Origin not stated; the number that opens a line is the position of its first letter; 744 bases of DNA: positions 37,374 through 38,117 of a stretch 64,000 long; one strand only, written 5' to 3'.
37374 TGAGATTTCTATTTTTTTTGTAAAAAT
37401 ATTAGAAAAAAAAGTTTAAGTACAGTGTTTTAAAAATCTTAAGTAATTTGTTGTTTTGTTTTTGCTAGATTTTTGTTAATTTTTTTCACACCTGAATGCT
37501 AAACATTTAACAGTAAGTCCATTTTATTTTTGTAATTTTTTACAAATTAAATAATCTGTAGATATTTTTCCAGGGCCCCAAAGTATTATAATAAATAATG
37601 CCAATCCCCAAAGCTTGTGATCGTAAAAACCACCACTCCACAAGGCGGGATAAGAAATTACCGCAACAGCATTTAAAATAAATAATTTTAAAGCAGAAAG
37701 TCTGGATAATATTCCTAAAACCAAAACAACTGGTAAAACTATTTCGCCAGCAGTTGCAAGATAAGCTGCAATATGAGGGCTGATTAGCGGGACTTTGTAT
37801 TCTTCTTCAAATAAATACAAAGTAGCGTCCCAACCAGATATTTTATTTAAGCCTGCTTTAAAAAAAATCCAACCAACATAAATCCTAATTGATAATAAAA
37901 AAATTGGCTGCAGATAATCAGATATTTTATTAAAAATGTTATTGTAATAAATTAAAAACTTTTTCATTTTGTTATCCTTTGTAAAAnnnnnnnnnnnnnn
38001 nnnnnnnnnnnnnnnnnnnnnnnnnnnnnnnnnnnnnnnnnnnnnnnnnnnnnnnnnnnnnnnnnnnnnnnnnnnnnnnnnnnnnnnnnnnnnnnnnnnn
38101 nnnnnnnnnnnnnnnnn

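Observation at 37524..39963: DUF2282 precursor / DUF692 (MNIO) / DUF2063 / DoxX operon: a bufferin-type periplasmic RiPP cluster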

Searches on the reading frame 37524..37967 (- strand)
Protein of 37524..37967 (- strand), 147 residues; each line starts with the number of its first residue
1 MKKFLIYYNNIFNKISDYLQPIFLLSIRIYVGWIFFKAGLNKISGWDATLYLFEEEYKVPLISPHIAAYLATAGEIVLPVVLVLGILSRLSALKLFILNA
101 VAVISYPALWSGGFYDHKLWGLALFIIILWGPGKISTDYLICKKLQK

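Call 4: search_protein_families(library=pfam, proteins=[window:37524-37967:-], max_evalue=1)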
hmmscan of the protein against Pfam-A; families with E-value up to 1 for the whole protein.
window:37524-37967:- (147 aa): 5 families
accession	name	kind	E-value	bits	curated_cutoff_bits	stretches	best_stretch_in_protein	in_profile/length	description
PF07681.17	DoxX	-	6.9e-18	65.5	23.6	1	24-104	2-81/85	DoxX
PF04173.18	DoxD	-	2.9e-09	37.5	22.7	2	72-146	72-149/167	TQO small subunit DoxD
PF07291.16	MauE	-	0.00035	21.3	27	1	22-104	3-85/128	Methylamine utilisation protein MauE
PF11293.13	DUF3094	-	0.13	12.4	27.1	1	76-90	36-50/55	Protein of unknown function (DUF3094)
PF10348.14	DUF2427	-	0.25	11.6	23.8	1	62-106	18-62/105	Domain of unknown function (DUF2427)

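Call 51: search_protein_families(library=ncbifam, proteins=[window:37524-37967:-], max_evalue=0.001)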
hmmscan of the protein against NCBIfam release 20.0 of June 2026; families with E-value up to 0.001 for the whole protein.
window:37524-37967:- (147 aa): 2 families
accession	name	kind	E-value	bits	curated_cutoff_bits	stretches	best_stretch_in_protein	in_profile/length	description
NF050144.1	matur_HvfX_fam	equivalog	4.4e-17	62.7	80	1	23-105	3-86/165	HvfX family Cu-binding RiPP maturation protein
NF041179.1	TQO_large_DoxD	equivalog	8.1e-05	22.7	300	0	74-118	89-130/181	thiosulfate:quinone oxidoreductase large subunit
